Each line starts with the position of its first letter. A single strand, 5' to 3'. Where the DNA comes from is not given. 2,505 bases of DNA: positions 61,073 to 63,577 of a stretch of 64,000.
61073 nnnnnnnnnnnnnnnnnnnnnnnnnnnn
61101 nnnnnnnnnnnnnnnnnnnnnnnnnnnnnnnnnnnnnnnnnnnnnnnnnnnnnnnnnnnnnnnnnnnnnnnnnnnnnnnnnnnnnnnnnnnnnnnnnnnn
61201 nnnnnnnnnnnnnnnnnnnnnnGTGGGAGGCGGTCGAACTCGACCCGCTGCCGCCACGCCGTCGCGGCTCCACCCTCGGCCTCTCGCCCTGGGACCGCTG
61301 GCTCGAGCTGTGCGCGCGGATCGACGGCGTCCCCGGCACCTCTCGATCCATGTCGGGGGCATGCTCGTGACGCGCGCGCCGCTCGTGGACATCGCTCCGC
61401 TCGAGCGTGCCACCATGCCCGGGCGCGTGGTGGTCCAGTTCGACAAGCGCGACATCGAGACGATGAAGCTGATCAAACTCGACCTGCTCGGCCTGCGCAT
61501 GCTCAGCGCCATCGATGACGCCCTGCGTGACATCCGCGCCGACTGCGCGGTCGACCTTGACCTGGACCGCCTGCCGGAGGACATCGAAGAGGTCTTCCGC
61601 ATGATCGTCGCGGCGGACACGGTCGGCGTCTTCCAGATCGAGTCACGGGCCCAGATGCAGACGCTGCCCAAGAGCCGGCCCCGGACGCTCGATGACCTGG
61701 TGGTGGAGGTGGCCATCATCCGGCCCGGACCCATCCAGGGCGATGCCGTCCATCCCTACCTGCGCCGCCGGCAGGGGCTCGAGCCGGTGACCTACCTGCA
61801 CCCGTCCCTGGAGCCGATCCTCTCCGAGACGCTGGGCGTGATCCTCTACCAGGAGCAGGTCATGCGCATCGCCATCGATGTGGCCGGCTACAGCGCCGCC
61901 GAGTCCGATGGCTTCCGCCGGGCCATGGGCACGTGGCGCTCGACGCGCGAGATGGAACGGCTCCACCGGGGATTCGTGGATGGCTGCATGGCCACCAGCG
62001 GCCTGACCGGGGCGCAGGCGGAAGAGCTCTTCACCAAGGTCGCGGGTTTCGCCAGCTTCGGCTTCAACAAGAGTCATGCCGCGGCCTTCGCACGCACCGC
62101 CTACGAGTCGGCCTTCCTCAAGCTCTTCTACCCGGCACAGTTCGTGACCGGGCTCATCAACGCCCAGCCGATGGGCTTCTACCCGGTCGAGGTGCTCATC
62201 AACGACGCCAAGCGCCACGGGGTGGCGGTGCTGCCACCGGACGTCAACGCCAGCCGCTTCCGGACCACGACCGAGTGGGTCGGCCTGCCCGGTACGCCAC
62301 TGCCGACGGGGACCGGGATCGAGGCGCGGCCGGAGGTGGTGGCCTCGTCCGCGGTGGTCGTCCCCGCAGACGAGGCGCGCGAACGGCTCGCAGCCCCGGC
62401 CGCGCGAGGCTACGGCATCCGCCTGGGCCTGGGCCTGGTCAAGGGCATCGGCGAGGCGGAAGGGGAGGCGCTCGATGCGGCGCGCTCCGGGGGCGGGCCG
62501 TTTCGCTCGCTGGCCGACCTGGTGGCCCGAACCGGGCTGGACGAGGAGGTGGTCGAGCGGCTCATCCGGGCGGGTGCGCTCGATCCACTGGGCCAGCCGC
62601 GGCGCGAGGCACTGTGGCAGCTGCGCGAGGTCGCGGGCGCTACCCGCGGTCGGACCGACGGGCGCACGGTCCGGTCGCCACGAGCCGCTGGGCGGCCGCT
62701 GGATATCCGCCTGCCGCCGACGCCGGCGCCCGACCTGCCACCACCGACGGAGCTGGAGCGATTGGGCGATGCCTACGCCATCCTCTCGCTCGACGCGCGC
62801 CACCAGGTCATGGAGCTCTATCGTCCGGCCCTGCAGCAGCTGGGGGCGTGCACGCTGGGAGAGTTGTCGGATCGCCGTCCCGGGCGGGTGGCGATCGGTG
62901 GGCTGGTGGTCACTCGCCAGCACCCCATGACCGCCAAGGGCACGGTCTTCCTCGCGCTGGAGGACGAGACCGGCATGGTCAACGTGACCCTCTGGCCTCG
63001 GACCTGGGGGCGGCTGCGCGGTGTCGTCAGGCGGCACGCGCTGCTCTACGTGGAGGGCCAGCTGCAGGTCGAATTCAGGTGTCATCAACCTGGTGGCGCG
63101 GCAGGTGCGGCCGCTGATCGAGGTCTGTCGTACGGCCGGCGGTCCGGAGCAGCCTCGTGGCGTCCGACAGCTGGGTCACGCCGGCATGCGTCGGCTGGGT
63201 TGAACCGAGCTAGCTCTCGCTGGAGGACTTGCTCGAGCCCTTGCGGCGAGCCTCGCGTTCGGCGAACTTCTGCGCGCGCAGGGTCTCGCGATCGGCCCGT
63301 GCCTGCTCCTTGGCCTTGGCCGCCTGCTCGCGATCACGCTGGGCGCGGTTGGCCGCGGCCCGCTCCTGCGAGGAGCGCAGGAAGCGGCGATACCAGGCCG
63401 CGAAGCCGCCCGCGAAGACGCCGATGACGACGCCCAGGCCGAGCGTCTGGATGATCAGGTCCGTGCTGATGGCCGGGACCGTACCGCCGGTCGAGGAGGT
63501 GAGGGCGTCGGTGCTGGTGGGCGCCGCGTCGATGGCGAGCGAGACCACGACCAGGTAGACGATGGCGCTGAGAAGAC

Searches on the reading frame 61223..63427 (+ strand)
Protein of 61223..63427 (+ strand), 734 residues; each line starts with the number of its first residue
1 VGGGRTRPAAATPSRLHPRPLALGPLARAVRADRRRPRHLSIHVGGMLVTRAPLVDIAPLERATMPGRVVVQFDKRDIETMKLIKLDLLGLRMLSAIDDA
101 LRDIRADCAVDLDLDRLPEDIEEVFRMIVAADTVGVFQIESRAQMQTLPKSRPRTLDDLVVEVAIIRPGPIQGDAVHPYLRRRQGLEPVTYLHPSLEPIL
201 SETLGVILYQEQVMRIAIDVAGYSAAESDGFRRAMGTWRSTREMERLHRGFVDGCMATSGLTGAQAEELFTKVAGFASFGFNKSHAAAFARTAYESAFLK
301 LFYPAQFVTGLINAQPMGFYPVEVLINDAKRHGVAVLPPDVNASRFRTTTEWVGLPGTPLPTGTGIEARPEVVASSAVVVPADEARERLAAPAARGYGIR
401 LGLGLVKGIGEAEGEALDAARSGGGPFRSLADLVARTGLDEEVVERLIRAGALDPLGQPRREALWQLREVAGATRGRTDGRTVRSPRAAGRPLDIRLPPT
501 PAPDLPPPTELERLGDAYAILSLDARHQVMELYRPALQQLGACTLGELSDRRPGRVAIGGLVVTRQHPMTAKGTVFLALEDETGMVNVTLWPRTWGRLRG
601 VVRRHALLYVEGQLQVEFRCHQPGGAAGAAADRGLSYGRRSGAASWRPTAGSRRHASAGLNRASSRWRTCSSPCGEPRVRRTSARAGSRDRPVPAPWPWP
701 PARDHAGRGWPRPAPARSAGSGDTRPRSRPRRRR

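Call 4: search_protein_families(library=pfam, proteins=[window:61223-63427:+], max_evalue=0.01)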
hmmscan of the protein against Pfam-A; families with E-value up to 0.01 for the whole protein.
window:61223-63427:+ (734 aa): 5 families
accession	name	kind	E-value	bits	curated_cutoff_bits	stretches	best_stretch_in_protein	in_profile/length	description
PF17657.6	DNA_pol3_finger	-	3.6e-53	179.8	22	1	93-257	1-164/166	Bacterial DNA polymerase III alpha subunit finger domain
PF14579.12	HHH_6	-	2.6e-20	72.9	25.6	1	333-463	1-90/90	Helix-hairpin-helix motif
PF07733.18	DNA_pol3_alpha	-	3.4e-13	50.2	23.9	1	36-90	206-260/260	Bacterial DNA polymerase III alpha NTPase domain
PF01336.31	tRNA_anti-codon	-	2.2e-06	27.9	27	1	556-616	1-59/75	OB-fold nucleic acid binding domain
PF12836.13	HHH_3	-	0.0078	16.7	27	0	406-447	19-60/65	Helix-hairpin-helix motif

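Call 31: search_protein_families(library=ncbifam, proteins=[window:61328-63427:+], max_evalue=0.001)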
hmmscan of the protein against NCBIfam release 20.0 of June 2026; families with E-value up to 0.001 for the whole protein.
window:61328-63427:+ (699 aa): 13 families
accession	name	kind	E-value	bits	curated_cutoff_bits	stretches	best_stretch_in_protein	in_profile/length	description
NF004225.0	PRK05672.1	subfamily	3.6e-184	614.6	939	1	2-582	493-1018/1047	error-prone DNA polymerase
NF004226.0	PRK05673.1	equivalog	2.2e-115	386.8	1002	1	3-580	508-1046/1146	DNA polymerase III subunit alpha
NF005298.0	PRK06826.1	equivalog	1.3e-100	337.8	1260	1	2-582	502-1057/1151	DNA polymerase III subunit alpha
TIGR00594.1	polc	superfamily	2.6e-98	330.3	434.35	2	3-312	505-813/1022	DNA polymerase III subunit alpha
NF005617.0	PRK07374.1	equivalog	2.3e-78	264.3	1653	2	6-314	522-827/1170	DNA polymerase III subunit alpha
NF005377.0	PRK06920.1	equivalog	3.7e-68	230.3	1806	1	2-316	487-796/1108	DNA polymerase III subunit alpha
NF005516.0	PRK07135.1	equivalog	1.9e-58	198.5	1084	1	2-315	437-747/974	DNA polymerase III DnaE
NF004550.0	PRK05898.1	equivalog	2.1e-57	195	1182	1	2-309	435-737/971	DNA polymerase III subunit alpha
NF005582.0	PRK07279.1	equivalog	5.5e-57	193.5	1279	1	2-282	442-716/1033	DNA polymerase III subunit alpha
NF007079.0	PRK09532.1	equivalog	2.1e-44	152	1525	1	5-246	519-776/876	DNA polymerase III subunit alpha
NF005616.0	PRK07373.1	equivalog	3.9e-22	78.4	646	2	241-311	33-103/449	DNA polymerase III subunit alpha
TIGR01405.1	polC_Gram_pos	equivalog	1.1e-05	23.4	1043.45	0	231-280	1022-1071/1211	DNA polymerase III subunit alpha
NF001688.0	PRK00448.1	equivalog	0.00016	19.4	873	0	369-423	1384-1437/1445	PolC-type DNA polymerase III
